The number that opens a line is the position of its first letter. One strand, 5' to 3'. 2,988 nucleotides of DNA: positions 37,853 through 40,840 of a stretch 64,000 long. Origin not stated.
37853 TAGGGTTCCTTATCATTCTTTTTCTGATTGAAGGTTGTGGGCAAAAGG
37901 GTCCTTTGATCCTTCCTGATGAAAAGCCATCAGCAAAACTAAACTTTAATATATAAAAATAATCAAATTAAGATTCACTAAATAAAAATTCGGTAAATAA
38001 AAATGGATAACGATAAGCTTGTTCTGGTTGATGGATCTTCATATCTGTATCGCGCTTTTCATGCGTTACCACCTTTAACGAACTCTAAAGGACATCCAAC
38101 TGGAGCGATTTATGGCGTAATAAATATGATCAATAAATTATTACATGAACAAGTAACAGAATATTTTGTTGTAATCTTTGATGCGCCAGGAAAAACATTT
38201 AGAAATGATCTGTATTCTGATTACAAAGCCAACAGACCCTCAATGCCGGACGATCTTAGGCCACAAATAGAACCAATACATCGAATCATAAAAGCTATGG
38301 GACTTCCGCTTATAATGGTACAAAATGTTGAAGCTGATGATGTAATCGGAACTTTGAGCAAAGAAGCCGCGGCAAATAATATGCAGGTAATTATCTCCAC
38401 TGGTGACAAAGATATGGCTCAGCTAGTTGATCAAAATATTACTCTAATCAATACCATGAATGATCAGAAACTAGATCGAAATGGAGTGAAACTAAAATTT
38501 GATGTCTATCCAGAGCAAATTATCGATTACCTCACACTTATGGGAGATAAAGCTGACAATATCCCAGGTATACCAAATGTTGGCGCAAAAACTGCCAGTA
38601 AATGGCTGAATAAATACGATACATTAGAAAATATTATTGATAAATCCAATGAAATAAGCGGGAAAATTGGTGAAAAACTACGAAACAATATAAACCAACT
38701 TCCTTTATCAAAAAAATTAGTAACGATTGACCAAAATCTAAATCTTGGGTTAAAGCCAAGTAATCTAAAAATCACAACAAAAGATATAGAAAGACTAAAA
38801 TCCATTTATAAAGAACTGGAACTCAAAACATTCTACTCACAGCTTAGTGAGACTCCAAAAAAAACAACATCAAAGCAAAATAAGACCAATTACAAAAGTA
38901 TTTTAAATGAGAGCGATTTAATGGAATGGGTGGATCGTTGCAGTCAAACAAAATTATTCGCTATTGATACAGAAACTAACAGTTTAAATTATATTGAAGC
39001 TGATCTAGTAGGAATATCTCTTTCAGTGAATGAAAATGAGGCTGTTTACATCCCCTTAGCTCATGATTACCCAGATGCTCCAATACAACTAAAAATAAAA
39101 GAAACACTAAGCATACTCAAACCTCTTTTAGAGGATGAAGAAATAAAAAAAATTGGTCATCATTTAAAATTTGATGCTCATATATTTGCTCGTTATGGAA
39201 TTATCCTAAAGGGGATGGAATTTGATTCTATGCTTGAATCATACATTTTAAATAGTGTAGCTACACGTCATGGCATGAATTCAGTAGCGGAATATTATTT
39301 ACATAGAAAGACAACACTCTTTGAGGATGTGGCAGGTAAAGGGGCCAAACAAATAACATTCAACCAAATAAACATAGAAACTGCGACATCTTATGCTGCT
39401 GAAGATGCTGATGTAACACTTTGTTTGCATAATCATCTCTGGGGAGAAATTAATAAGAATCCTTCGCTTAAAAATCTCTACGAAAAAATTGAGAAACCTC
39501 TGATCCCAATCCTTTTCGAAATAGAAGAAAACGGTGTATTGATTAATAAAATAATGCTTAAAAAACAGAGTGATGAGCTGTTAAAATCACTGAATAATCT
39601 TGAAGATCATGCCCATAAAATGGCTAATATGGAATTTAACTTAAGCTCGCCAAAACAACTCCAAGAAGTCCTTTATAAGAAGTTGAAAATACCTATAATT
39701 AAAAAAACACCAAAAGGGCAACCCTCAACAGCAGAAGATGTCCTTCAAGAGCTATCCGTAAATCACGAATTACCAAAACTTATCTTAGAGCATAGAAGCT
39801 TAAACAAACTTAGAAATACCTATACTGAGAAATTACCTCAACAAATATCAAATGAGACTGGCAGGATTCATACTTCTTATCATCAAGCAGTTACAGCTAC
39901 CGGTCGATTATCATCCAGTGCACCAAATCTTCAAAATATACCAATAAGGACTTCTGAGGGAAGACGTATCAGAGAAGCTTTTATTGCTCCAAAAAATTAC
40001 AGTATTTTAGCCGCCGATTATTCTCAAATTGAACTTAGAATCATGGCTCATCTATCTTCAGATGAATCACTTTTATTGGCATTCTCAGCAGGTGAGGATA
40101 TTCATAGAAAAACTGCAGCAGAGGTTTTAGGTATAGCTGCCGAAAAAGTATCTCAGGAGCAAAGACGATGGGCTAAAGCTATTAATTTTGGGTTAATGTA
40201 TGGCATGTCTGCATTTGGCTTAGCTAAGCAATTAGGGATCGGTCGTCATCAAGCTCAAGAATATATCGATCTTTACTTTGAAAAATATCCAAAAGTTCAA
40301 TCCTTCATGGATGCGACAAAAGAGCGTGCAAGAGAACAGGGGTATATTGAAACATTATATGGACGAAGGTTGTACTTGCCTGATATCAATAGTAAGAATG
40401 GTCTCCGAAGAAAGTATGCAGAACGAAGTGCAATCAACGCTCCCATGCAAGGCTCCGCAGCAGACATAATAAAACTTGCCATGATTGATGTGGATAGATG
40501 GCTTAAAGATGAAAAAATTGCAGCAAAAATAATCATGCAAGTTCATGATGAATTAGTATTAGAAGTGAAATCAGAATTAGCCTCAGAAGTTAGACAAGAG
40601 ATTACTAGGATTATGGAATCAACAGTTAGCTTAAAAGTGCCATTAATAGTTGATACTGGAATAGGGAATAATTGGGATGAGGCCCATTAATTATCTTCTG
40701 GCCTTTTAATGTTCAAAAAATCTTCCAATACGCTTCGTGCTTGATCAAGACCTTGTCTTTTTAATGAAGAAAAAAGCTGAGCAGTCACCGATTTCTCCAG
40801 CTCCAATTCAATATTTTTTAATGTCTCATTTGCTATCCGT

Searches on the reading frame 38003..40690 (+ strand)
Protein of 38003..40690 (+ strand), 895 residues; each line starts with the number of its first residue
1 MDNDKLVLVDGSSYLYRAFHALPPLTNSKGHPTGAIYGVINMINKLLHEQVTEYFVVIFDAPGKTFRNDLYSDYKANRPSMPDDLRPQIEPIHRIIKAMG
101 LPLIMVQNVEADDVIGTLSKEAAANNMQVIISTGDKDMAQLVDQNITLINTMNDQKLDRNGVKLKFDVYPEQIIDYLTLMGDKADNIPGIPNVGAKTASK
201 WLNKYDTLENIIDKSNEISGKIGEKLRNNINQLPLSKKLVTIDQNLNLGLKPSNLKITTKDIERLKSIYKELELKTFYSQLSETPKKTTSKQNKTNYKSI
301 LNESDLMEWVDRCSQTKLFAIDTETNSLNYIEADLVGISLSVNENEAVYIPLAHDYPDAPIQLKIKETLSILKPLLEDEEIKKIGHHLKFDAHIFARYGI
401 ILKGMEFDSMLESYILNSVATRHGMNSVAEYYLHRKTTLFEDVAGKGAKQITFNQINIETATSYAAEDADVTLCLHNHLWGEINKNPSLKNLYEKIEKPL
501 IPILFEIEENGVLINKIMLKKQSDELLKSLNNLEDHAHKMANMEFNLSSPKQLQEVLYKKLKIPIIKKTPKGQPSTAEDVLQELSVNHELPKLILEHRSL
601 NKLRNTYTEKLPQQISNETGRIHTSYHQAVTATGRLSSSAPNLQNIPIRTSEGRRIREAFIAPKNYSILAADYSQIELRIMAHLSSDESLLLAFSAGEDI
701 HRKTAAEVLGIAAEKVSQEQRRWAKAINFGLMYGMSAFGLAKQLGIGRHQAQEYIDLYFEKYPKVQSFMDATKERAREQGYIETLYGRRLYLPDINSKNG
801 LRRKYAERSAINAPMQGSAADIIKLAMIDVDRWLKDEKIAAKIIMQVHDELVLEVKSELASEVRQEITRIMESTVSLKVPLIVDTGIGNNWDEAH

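Call 25: search_protein_families(library=ncbifam, proteins=[window:38003-40690:+], max_evalue=1e-20)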
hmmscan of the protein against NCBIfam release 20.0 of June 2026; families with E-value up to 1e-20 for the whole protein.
window:38003-40690:+ (895 aa): 12 families
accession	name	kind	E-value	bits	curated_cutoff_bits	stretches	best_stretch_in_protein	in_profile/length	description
NF004397.1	PRK05755.1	equivalog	0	1189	720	1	5-895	2-889/889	DNA polymerase I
TIGR00593.1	pola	equivalog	1.6e-283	943.3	600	1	6-895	1-890/890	DNA polymerase I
NF011539.0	PRK14975.1-3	equivalog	2.3e-95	320.2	640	1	266-893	39-627/628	bifunctional 3'-5' exonuclease/DNA polymerase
NF011540.0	PRK14975.1-4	equivalog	6e-78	262.8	601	1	297-893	3-575/576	bifunctional 3'-5' exonuclease/DNA polymerase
NF011541.0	PRK14975.2-1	equivalog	6.8e-77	259.2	871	1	299-893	14-635/645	bifunctional 3'-5' exonuclease/DNA polymerase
NF011545.0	PRK14976.1-2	equivalog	4.9e-74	249.2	434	1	3-272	6-276/287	5'-3' exonuclease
NF011547.0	PRK14976.1-4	equivalog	3.9e-69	233.1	305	1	4-282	2-289/291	5'-3' exonuclease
NF038380.1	phage_DpoZ_1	exception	5.7e-66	223.2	500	1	317-894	3-605/607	aminoadenine-incorporating DNA polymerase DpoZ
NF011546.0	PRK14976.1-3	equivalog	2.6e-51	174.7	347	1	3-284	2-293/297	5'-3' exonuclease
NF007017.0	PRK09482.1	equivalog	5.1e-47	160.6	261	1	5-258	4-255/257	flap endonuclease Xni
NF011542.0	PRK14975.2-2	equivalog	1e-45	156.2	1061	1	619-893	501-789/802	bifunctional 3'-5' exonuclease/DNA polymerase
NF011543.0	PRK14975.2-3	equivalog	3.7e-38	131.1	1139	1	618-892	539-836/853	bifunctional 3'-5' exonuclease/DNA polymerase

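Call 45: find_homologous_proteins(query=window:38003-40690:+, max_evalue=1e-50)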
Query window:38003-40690:+ (895 aa): 8000 proteins with E <= 1e-50 among 8000 candidates; the best 120 are listed.
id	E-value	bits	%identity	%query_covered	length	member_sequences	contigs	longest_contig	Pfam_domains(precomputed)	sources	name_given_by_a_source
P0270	0.0e+0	1984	100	100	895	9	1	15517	PF01612.27,PF01367.26,PF02739.23,PF22619.3,PF00476.27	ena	-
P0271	0.0e+0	1983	100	100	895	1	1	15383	PF01612.27,PF01367.26,PF02739.23,PF22619.3,PF00476.27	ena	-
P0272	0.0e+0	1981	100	100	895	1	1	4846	PF01612.27,PF01367.26,PF02739.23,PF22619.3,PF00476.27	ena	-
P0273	0.0e+0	1980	100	100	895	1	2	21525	PF01612.27,PF01367.26,PF02739.23,PF22619.3,PF00476.27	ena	-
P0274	0.0e+0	1973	99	100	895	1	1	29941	PF01612.27,PF01367.26,PF02739.23,PF22619.3,PF00476.27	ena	-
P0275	0.0e+0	1971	99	100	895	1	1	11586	PF01612.27,PF01367.26,PF02739.23,PF22619.3,PF00476.27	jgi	-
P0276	0.0e+0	1967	99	100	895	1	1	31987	PF01612.27,PF01367.26,PF02739.23,PF22619.3,PF00476.27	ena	-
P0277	0.0e+0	1965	99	100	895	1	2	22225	PF01612.27,PF01367.26,PF02739.23,PF22619.3,PF00476.27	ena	-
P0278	0.0e+0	1964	99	100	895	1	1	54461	PF01612.27,PF01367.26,PF02739.23,PF22619.3,PF00476.27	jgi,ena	-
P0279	0.0e+0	1963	99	100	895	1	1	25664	PF01612.27,PF01367.26,PF02739.23,PF22619.3,PF00476.27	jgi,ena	-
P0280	0.0e+0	1963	99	100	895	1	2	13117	PF01612.27,PF01367.26,PF02739.23,PF22619.3,PF00476.27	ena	-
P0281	0.0e+0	1963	99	100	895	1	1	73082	PF01612.27,PF01367.26,PF02739.23,PF22619.3,PF00476.27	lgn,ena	-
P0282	0.0e+0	1963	99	100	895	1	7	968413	PF01612.27,PF01367.26,PF02739.23,PF22619.3,PF00476.27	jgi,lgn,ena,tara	jgi:DNA polymerase-1|tara:strand:+ start:4267 stop:6954 length:2688 start_codon:yes stop_codon:yes g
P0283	0.0e+0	1961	99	100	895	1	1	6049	PF01612.27,PF01367.26,PF02739.23,PF22619.3,PF00476.27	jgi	-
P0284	0.0e+0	1961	99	100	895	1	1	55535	PF01612.27,PF01367.26,PF02739.23,PF22619.3,PF00476.27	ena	-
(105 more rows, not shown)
